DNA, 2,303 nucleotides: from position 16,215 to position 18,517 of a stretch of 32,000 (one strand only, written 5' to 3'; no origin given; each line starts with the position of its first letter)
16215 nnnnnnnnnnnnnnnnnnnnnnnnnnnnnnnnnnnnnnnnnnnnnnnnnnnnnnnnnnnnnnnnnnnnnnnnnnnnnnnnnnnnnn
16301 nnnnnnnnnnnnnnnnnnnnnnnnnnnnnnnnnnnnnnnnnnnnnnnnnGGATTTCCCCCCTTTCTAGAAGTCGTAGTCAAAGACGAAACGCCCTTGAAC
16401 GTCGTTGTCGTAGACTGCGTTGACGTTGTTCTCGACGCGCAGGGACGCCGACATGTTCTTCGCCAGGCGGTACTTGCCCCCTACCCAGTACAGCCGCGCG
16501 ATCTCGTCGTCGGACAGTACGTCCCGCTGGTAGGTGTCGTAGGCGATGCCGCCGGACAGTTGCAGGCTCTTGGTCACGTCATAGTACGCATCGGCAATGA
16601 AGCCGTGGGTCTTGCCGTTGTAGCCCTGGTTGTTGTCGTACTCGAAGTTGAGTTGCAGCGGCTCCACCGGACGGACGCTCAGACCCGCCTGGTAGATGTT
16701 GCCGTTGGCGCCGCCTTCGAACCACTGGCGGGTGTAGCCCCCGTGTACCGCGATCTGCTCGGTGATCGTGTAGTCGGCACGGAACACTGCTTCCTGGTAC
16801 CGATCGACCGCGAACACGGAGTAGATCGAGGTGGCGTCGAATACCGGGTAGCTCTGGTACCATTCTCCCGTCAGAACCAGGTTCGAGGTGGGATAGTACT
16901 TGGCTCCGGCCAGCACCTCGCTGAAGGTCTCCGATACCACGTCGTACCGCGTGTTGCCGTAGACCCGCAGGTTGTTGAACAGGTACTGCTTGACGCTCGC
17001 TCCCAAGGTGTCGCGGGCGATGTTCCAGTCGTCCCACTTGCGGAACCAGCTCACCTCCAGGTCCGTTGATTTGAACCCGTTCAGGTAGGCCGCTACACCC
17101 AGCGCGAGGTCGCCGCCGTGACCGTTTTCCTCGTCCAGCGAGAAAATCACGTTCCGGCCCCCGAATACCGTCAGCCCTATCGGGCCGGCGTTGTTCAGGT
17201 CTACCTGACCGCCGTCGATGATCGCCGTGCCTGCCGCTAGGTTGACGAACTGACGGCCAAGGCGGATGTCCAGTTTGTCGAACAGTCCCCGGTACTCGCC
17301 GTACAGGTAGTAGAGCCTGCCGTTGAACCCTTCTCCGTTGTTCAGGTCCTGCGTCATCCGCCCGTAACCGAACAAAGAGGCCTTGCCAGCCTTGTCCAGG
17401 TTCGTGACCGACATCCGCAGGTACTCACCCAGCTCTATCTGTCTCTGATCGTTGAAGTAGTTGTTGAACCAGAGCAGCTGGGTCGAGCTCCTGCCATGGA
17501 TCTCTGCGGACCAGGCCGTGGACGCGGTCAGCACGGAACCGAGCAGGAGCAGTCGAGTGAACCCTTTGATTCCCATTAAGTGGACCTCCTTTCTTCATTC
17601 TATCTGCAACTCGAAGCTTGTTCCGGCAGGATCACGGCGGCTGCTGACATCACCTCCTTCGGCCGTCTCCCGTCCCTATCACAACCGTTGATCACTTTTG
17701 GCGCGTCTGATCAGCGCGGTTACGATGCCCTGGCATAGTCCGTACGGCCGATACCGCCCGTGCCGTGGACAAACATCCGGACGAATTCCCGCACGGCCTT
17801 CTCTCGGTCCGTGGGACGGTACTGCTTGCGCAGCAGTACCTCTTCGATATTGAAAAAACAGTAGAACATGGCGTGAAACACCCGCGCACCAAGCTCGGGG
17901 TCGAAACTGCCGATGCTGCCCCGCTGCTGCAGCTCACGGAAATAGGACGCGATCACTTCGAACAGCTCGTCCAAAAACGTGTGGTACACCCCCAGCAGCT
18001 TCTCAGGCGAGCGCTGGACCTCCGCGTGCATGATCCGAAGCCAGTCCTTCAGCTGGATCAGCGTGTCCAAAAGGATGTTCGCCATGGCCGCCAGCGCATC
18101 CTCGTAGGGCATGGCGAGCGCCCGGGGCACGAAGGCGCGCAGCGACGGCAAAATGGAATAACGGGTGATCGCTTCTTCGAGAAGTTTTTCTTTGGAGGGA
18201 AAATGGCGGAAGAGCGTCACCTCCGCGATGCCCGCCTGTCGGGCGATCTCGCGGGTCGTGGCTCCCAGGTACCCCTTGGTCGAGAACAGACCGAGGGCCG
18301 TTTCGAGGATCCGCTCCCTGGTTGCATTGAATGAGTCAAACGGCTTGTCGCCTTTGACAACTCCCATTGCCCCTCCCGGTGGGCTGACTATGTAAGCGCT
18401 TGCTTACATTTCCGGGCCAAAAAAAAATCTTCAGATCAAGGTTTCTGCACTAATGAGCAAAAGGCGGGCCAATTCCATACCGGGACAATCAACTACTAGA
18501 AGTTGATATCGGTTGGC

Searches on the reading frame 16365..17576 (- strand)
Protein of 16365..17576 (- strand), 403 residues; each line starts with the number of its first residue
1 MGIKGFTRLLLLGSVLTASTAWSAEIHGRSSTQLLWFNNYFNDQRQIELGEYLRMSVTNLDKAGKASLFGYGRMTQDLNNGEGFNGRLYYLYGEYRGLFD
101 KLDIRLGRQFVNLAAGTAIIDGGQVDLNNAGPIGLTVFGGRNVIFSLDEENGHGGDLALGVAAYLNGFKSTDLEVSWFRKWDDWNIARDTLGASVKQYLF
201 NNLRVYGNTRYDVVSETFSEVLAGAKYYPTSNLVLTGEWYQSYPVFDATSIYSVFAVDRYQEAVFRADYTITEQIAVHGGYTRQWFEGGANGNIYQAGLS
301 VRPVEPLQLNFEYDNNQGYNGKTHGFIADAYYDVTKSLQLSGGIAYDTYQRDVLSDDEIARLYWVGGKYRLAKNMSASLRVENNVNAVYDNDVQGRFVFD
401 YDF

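Call 16: find_encoding_contigs(protein=window:16365-17576:-, flank=10000, max_places=10)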
Protein window:16365-17576:- (403 aa): 23 contigs read that carry it; 10 places shown.
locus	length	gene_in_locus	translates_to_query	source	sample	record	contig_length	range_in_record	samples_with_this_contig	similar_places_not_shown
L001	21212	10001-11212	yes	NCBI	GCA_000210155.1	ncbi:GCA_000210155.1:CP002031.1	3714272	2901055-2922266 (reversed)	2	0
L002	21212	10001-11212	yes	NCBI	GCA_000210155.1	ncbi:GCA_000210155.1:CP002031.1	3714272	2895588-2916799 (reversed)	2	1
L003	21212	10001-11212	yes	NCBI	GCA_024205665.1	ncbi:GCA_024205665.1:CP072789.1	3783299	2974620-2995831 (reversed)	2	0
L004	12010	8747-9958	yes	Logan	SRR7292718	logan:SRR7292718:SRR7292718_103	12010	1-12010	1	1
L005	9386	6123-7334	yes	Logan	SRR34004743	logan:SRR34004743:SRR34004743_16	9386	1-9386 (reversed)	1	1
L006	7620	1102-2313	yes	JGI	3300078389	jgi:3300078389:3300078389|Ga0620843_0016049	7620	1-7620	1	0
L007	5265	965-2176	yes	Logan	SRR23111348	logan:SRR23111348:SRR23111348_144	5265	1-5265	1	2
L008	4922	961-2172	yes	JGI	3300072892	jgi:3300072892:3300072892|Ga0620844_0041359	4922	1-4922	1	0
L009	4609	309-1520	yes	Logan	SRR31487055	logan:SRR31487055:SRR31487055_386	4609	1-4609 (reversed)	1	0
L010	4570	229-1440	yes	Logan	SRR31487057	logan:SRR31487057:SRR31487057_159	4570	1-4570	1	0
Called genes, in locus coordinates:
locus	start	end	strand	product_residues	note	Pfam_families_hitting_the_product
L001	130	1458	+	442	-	PF03605:DcuA_DcuB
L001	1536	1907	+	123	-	-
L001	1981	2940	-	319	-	PF17125:Methyltr_RsmF_N, PF01189:Methyltr_RsmB-F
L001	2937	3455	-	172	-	PF09723:Zn_ribbon_8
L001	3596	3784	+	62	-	-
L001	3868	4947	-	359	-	PF26745:SPM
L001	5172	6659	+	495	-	PF00004:AAA, PF17862:AAA_lid_3 (weak)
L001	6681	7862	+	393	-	PF01306:LacY_symp (faint), PF07690:MFS_1, PF12832:MFS_1_like (faint), PF13347:MFS_2, PF00083:Sugar_tr (weak), PF07690:MFS_1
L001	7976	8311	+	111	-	PF14495:Cytochrom_C550 (faint), PF00034:Cytochrom_C (weak), PF13442:Cytochrome_CBB3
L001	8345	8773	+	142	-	PF16747:Adhesin_E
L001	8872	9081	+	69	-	-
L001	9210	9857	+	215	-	PF00440:TetR_N, PF14246:TetR_C_7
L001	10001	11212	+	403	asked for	-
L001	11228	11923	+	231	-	PF22113:Mtrc-MtrF_II-IV_dom (faint), PF14522:Cytochrome_C7 (faint)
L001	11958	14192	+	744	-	PF22113:Mtrc-MtrF_II-IV_dom (faint), PF02335:Cytochrom_C552 (faint), PF09699:Paired_CXXCH_1 (faint), PF14522:Cytochrome_C7 (faint), PF14537:Cytochrom_c3_2 (faint)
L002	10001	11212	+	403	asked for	-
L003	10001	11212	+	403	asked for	-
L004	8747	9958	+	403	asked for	-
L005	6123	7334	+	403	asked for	-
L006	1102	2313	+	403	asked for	-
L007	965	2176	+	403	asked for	-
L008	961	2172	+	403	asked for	-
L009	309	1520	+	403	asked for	-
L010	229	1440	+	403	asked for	-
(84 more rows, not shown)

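Call 20: find_related_loci(query=window:16365-17576:-, collection=genome_contigs, flank=10000)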
Query window:16365-17576:- (403 aa) in genome_contigs; peptide patterns used: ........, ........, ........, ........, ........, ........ (x = any residue, [..] = any of these).
79 stretches matched a pattern; 53 encode a relative of the query (tblastn E <= 1e-3); 50 distinct loci.
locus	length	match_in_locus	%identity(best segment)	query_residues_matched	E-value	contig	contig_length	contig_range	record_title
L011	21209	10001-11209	79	1-403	0e+0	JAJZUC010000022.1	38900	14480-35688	MAG: Deltaproteobacteria bacterium isolate SKS4.bin16 NODE_1491_length_38900_cov_3.840482, whole genome shotgun sequence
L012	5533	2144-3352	76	1-403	0e+0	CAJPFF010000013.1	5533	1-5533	Geobacteraceae bacterium isolate GEOBC genome assembly, contig: CONTIG_13, whole genome shotgun sequence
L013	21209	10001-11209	77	1-403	0e+0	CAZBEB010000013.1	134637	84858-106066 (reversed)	MAG TPA_asm: uncultured Geobacter sp. isolate binchicken_co269_196 genome assembly, contig: NODE_131_length_134637_cov_6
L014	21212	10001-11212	70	1-403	0e+0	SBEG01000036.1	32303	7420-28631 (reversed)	MAG: Deltaproteobacteria bacterium isolate 311FN.001 NODE_111_length_32303_cov_52.6288_ID_2928774, whole genome shotgun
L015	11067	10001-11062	76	1-354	0e+0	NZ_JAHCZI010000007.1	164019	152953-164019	Geobacter hydrogenophilus strain DSM 13691 NODE_7_length_164019_cov_232.551506, whole genome shotgun sequence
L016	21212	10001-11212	60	1-403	1e-166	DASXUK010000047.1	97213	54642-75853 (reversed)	MAG TPA_asm: Desulfuromonadaceae bacterium isolate SMAG_U4716 k141_272605, whole genome shotgun sequence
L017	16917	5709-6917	61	1-403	1e-164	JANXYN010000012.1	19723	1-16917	MAG: Geobacteraceae bacterium isolate GL140_3_metabat_43 GL140_3_k141_2351262, whole genome shotgun sequence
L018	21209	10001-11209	60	1-403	1e-164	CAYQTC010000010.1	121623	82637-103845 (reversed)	MAG TPA_asm: uncultured Geobacter sp. isolate SRP302447_co3_813 genome assembly, contig: NODE_419_length_121623_cov_33.2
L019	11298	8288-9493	60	1-403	8e-163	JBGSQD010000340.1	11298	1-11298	MAG: Geobacterales bacterium isolate JTS-AC321 k141_4085150, whole genome shotgun sequence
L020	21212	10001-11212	60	1-403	1e-162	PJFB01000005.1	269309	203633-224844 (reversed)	MAG: Geobacter sp. isolate L1geo L1geo_contig_5, whole genome shotgun sequence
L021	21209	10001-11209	59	1-403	2e-160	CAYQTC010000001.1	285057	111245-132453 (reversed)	MAG TPA_asm: uncultured Geobacter sp. isolate SRP302447_co3_813 genome assembly, contig: NODE_88_length_285057_cov_33.84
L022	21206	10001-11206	59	1-403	5e-160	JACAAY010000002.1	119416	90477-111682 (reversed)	MAG: Desulfuromonadales bacterium isolate Cfx2-04 MAG4_2, whole genome shotgun sequence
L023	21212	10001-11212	59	1-403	6e-160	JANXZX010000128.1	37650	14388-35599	MAG: Geobacteraceae bacterium isolate GL140_5_metabat_114 GL140_5_k141_3287145, whole genome shotgun sequence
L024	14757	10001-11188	58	9-403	4e-159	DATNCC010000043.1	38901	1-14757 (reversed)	MAG TPA_asm: Dongiaceae bacterium isolate SMAG_U11204 k141_42553, whole genome shotgun sequence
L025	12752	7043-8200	59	18-403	3e-158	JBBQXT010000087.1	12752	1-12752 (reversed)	MAG: Geobacterales bacterium isolate Co_metawrap_2127 Cmw_2127_k141_20398223_length_12752_cov_9.8510, whole genome shotg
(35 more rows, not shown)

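Call 26: find_homologous_proteins(query=window:16365-17576:-, max_evalue=1e-100)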
Query window:16365-17576:- (403 aa): 701 proteins with E <= 1e-100 among 8000 candidates; the best 120 are listed.
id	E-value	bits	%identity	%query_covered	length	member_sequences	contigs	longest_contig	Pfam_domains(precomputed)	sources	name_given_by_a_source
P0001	2.2e-261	885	97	100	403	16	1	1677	-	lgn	-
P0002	1.0e-218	744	79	100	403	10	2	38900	-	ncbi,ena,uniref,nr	ncbi:hypothetical protein [Geobacter sp.]|uniref:hypothetical protein n=1 Tax=Geobacter sp. TaxID=46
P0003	2.9e-211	720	76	100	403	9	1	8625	-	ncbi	-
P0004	1.4e-208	711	76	100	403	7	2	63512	-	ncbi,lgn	-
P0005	1.8e-208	711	76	100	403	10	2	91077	-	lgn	-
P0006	3.8e-195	667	71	99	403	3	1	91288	-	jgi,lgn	-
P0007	3.3e-194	664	72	100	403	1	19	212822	-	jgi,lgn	jgi:hypothetical protein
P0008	5.0e-194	663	71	100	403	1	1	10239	-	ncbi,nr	ncbi:MAG: hypothetical protein EG828_07310 [Deltaproteobacteria bacterium]|nr:hypothetical protein [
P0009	5.9e-194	663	72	100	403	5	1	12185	-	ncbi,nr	ncbi:MAG: hypothetical protein EG824_08820 [Deltaproteobacteria bacterium]|nr:hypothetical protein [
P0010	1.2e-193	662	71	100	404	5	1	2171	-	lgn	-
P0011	1.5e-193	662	71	99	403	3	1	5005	-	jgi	jgi:hypothetical protein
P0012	6.3e-192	656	71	100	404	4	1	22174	-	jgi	jgi:hypothetical protein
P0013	5.9e-191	653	70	100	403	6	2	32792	-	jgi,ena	-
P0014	3.7e-189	647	70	99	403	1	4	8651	-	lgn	-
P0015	2.2e-188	645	69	100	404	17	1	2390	-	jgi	-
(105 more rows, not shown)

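Call 27: list_cluster_members(proteins=[window:16365-17576:-, window:15654-16349:-])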
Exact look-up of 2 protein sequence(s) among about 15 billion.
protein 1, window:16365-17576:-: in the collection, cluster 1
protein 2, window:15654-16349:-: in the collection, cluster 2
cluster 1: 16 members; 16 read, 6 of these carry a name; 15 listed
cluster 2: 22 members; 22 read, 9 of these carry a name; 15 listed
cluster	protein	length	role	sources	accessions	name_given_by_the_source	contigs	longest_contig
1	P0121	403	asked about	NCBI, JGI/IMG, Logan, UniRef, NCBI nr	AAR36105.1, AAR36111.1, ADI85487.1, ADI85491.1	hypothetical protein KVP06_13745 [Geobacter sulfurreducens] | hypothetical protein | Uncharacterized protein n=1 Tax=Geobacter sulfurreducens (strain ATCC 51573 / DSM 12127 / ...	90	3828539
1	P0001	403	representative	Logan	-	-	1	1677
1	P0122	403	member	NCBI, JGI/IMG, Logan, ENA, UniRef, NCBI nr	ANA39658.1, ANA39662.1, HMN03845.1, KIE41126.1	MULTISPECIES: hypothetical protein [Geobacter] | Porin n=2 Tax=Geobacter TaxID=28231 RepID=A0A0C1TQ86_9BACT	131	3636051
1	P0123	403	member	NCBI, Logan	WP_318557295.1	hypothetical protein [Geobacter anodireducens]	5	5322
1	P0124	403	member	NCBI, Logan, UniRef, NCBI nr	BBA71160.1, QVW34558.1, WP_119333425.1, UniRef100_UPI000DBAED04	hypothetical protein KIP69_13280 [Geobacter sulfurreducens] | hypothetical protein n=1 Tax=Geobacter sulfurreducens TaxID=35554 RepID=UPI000DBAED04 | hypothetical protein [Geobacter sulfurreducens]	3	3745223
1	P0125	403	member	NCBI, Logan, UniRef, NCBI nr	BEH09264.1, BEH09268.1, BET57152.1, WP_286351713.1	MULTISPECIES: hypothetical protein [Geobacter] | hypothetical protein n=1 Tax=Geobacter TaxID=28231 RepID=UPI002573111E | hypothetical protein [Geobacter sulfurreducens]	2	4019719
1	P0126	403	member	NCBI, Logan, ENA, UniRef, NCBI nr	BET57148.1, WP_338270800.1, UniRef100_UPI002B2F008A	hypothetical protein [Geobacter sp. 60473] | hypothetical protein n=1 Tax=Geobacter sp. 60473 TaxID=3080755 RepID=UPI002B2F008A | hypothetical protein GEO60473_01880 [Geobacter sp. 60473]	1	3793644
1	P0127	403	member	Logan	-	-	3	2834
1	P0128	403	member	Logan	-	-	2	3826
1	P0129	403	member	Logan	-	-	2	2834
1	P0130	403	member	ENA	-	-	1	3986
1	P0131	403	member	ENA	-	-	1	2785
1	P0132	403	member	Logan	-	-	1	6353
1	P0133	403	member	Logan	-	-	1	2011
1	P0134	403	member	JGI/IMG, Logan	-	-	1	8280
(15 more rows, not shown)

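Call 28: find_encoding_contigs(protein=P0122, flank=10000, max_places=4)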
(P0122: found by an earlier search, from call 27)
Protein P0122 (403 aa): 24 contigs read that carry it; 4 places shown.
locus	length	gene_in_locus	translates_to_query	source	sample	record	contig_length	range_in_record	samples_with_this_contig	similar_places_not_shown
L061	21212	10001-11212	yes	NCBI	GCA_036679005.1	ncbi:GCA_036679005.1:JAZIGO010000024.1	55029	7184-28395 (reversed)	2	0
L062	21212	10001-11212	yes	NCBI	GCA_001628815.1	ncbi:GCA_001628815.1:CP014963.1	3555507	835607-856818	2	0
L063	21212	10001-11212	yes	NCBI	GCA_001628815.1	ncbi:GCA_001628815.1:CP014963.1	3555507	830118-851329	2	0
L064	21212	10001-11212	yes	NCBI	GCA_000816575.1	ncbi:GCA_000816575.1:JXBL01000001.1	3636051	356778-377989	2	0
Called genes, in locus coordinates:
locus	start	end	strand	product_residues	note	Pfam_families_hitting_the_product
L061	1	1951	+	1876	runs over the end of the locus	PF00005:ABC_tran (faint), PF00931:NB-ARC (faint), PF01443:Viral_helicase1 (faint), PF01583:APS_kinase (faint), PF02463:SMC_N (faint), PF03193:RsgA_GTPase (faint), PF17755:UvrA_DNA-bind, PF17760:UvrA_inter, +17 more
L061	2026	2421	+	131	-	PF00072:Response_reg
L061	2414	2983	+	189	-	PF01339:CheB_methylest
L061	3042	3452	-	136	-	PF09723:Zn_ribbon_8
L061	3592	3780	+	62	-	-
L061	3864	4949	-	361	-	PF26745:SPM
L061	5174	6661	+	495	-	PF00004:AAA, PF17862:AAA_lid_3 (weak)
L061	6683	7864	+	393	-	PF07690:MFS_1, PF12832:MFS_1_like (faint), PF13347:MFS_2 (weak), PF00083:Sugar_tr, PF07690:MFS_1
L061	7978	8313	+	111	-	PF14495:Cytochrom_C550 (faint), PF00034:Cytochrom_C (weak), PF13442:Cytochrome_CBB3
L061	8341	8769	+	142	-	PF16747:Adhesin_E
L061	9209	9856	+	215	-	PF00440:TetR_N, PF14246:TetR_C_7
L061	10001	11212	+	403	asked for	-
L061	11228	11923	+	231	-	PF14522:Cytochrome_C7 (faint)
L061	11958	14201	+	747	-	PF09699:Paired_CXXCH_1 (faint), PF14522:Cytochrome_C7 (faint), PF14537:Cytochrom_c3_2 (faint), PF22113:Mtrc-MtrF_II-IV_dom (faint)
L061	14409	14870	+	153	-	-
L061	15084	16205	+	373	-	PF11306:DUF3108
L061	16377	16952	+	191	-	PF01257:2Fe-2S_thioredx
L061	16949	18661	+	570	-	PF01257:2Fe-2S_thioredx, PF01512:Complex1_51K, PF10531:SLBB (weak), PF10589:NADH_4Fe-4S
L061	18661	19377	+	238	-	PF00111:Fer2 (weak), PF13510:Fer2_4, PF10588:NADH-G_4Fe-4S_3, PF22117:Fer4_Nqo3, PF12838:Fer4_7, PF13183:Fer4_8, PF13187:Fer4_9, PF00037:Fer4, +4 more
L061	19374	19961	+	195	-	PF01058:Oxidored_q6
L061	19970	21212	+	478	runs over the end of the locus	PF27537:HoxH, PF00374:NiFeSe_Hases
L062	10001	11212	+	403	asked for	-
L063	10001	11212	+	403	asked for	-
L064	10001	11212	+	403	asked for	-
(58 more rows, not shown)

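Call 29: find_encoding_contigs(protein=P0125, flank=10000, max_places=4)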
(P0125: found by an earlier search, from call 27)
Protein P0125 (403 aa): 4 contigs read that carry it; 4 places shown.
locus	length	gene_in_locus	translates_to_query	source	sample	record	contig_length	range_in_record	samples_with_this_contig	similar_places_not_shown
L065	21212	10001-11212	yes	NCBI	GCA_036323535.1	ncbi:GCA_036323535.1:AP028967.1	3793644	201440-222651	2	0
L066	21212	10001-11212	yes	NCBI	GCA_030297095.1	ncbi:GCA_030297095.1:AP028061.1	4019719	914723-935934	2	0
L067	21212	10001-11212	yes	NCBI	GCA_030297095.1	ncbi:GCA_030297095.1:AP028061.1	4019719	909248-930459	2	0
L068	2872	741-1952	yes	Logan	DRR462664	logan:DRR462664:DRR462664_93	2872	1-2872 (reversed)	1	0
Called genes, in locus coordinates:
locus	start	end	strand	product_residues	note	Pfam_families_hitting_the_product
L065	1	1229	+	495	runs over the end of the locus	PF00004:AAA, PF17862:AAA_lid_3 (weak)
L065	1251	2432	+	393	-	PF07690:MFS_1, PF12832:MFS_1_like (faint), PF13347:MFS_2 (weak), PF00083:Sugar_tr, PF07690:MFS_1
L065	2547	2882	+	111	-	PF14495:Cytochrom_C550 (faint), PF00034:Cytochrom_C (weak), PF13442:Cytochrome_CBB3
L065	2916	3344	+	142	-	PF16747:Adhesin_E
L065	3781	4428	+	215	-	PF00440:TetR_N, PF14246:TetR_C_7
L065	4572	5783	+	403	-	-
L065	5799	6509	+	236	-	PF14522:Cytochrome_C7 (faint)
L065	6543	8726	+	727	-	PF09699:Paired_CXXCH_1 (faint), PF14522:Cytochrome_C7 (faint), PF14537:Cytochrom_c3_2 (faint), PF22113:Mtrc-MtrF_II-IV_dom (faint)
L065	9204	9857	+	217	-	PF00440:TetR_N, PF14246:TetR_C_7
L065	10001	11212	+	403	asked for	-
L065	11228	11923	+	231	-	PF22113:Mtrc-MtrF_II-IV_dom (faint), PF14522:Cytochrome_C7 (faint)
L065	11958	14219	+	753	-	PF09699:Paired_CXXCH_1 (faint), PF14522:Cytochrome_C7 (faint), PF22113:Mtrc-MtrF_II-IV_dom (faint)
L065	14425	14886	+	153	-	-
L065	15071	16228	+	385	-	PF11306:DUF3108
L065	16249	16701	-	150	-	-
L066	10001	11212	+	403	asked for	-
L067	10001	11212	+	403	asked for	-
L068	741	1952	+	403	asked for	-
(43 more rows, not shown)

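Call 36: search_protein_families(library=pfam, proteins=[window:16365-17576:-], max_evalue=0.01)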
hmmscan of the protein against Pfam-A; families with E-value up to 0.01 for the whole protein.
window:16365-17576:- (403 aa): 0 families

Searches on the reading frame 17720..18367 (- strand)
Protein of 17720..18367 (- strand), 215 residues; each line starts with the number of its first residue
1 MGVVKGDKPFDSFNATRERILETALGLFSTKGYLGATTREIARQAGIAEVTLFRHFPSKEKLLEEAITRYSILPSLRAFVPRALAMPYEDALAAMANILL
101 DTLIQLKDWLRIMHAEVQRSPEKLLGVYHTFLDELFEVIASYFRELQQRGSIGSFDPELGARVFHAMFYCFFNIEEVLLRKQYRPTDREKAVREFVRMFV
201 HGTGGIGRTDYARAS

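Call 36: search_protein_families(library=pfam, proteins=[window:17720-18367:-], max_evalue=0.01)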
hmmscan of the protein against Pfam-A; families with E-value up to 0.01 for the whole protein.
window:17720-18367:- (215 aa): 2 families
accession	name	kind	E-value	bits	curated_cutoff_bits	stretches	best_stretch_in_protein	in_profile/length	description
PF00440.29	TetR_N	-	4.1e-17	62.1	24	1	20-66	1-47/47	Bacterial regulatory proteins, tetR family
PF14246.11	TetR_C_7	-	4.2e-09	36.8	22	1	107-200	20-114/119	AefR-like transcriptional repressor, C-terminal domain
